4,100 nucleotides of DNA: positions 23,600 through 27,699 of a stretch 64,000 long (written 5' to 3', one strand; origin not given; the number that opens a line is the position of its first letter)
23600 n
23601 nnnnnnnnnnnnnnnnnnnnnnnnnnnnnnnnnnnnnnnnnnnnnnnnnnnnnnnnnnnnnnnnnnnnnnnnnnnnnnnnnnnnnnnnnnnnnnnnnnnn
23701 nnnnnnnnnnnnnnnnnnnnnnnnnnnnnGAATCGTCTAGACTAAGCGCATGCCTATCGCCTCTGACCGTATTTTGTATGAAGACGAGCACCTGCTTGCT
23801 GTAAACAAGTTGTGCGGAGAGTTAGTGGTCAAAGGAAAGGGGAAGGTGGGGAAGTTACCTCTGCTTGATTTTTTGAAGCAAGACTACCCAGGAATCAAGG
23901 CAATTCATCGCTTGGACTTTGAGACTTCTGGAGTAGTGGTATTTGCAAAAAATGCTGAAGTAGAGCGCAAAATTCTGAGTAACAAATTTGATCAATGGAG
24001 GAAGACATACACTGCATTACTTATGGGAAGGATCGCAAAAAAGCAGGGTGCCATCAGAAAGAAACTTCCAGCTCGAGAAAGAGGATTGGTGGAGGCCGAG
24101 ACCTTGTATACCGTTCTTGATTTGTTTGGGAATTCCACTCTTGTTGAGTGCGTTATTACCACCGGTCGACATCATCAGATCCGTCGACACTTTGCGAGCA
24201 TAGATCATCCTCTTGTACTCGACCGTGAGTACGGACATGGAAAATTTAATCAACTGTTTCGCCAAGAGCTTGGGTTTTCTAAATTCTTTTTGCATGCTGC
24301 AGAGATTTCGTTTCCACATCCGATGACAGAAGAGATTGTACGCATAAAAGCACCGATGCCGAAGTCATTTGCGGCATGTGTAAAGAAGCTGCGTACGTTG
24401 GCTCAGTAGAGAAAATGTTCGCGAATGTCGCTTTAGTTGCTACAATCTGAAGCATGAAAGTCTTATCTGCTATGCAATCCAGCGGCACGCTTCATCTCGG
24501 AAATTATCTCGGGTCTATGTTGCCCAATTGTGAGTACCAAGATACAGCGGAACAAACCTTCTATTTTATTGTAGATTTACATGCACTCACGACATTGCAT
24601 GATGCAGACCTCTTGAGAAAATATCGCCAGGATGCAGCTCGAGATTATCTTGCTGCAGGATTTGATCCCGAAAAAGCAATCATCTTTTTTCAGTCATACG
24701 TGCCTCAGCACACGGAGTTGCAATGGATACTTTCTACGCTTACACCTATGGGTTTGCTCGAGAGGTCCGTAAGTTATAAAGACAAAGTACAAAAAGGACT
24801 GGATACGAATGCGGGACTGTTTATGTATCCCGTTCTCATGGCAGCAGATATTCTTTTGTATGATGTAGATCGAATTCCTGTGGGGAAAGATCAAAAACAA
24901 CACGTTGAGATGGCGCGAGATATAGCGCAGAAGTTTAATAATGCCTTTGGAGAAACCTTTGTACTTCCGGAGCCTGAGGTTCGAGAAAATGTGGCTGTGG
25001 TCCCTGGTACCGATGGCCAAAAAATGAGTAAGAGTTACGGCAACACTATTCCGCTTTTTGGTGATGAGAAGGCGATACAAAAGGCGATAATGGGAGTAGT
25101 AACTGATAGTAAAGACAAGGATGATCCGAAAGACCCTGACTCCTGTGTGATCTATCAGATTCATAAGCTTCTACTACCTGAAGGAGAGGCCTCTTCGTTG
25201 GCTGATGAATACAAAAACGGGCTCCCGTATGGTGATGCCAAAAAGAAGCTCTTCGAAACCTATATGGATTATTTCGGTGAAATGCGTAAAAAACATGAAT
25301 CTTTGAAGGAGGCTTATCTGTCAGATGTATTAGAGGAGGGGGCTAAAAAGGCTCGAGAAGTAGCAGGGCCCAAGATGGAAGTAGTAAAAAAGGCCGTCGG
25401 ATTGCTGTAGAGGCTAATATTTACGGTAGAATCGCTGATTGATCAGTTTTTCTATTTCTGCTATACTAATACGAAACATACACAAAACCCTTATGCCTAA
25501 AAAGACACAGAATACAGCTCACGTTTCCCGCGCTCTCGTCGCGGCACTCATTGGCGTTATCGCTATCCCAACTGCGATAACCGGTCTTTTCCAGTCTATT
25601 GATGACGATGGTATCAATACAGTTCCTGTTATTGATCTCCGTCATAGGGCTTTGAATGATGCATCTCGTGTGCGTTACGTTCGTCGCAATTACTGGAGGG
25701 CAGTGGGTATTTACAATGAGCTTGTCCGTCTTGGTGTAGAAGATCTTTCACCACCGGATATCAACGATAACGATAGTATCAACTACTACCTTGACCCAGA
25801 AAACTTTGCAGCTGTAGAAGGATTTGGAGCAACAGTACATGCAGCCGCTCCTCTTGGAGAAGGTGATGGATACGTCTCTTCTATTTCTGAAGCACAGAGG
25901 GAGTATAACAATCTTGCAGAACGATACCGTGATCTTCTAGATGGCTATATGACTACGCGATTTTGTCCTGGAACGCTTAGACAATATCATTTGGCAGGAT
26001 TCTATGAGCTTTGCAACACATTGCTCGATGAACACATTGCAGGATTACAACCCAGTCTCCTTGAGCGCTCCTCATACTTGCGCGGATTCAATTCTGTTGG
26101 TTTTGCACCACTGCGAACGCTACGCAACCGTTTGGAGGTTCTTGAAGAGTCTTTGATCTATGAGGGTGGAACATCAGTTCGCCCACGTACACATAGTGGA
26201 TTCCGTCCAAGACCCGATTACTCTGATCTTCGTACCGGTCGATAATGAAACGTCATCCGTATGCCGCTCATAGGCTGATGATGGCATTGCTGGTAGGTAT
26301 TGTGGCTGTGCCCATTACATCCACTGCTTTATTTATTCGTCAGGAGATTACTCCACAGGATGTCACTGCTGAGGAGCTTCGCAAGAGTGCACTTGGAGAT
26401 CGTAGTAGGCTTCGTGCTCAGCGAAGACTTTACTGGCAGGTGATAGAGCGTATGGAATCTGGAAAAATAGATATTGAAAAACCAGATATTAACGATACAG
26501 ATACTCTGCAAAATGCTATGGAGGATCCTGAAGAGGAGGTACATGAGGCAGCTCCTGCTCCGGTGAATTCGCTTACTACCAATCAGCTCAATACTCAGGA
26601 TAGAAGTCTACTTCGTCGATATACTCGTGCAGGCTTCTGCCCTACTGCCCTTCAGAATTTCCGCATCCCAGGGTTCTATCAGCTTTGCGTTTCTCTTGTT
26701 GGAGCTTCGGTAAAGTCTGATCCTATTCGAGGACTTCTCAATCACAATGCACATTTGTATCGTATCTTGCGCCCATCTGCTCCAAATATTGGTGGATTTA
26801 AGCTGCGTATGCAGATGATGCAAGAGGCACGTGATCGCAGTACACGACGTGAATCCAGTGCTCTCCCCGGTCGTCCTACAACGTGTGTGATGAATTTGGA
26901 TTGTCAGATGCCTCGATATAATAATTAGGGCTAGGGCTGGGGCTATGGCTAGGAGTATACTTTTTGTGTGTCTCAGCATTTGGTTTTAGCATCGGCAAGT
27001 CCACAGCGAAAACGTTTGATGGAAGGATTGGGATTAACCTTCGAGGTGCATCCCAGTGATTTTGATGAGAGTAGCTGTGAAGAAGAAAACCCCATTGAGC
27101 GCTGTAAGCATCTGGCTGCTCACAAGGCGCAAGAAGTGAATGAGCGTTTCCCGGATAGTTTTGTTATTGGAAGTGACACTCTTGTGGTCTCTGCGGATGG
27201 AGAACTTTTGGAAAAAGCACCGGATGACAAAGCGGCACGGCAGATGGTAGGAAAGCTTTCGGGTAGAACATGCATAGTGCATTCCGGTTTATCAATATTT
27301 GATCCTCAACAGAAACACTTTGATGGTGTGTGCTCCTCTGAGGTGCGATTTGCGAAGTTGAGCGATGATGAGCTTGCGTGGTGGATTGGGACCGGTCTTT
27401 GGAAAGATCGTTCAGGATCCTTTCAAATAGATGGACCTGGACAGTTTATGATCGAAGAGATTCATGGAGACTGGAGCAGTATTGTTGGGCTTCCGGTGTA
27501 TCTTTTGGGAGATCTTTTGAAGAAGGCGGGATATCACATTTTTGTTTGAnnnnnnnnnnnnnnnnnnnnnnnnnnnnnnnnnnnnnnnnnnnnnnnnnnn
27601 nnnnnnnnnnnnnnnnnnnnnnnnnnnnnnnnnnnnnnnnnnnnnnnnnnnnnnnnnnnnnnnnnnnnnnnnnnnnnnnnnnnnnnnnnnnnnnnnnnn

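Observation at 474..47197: Dispersed family of heptanucleotide tandem repeats at gene borders and inside CDSs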

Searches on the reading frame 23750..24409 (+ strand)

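Call 52: search_protein_families(library=pfam, proteins=[window:23750-24409:+], max_evalue=0.001)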
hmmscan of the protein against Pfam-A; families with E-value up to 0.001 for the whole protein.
window:23750-24409:+ (219 aa): 1 family
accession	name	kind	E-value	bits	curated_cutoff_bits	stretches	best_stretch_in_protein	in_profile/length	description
PF00849.27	PseudoU_synth_2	-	5.7e-22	79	26.8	1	14-150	1-152/152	RNA pseudouridylate synthase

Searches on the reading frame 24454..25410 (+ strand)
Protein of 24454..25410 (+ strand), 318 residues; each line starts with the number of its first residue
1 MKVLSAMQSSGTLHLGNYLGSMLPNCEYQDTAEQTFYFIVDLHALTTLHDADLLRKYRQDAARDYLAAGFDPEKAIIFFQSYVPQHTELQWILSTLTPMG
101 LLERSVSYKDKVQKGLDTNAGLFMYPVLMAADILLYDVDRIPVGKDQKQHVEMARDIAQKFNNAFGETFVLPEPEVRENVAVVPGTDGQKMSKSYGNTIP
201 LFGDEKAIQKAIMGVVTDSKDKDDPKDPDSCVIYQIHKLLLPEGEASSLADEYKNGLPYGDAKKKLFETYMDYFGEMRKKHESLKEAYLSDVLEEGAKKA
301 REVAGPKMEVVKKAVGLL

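Call 52: search_protein_families(library=pfam, proteins=[window:24454-25410:+], max_evalue=0.001)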
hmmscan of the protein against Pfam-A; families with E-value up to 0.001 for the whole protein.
window:24454-25410:+ (318 aa): 1 family
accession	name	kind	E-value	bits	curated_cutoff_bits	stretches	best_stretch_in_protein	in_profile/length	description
PF00579.31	tRNA-synt_1b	-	7.7e-59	199.8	21.1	1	2-270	7-287/292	tRNA synthetases class I (W and Y)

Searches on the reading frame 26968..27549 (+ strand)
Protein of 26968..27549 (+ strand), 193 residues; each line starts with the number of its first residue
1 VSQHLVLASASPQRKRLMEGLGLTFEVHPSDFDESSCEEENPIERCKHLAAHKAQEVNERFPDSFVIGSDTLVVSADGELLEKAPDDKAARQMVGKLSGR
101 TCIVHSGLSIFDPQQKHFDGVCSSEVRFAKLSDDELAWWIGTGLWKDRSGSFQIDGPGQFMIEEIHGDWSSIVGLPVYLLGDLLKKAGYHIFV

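Call 21: search_protein_families(library=pfam, proteins=[window:26968-27549:+], max_evalue=0.001)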
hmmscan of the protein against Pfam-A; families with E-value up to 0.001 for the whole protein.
window:26968-27549:+ (193 aa): 1 family
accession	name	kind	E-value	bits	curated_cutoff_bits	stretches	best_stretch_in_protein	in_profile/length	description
PF02545.19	Maf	-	9.6e-47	159.5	27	1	4-186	1-186/187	Maf-like protein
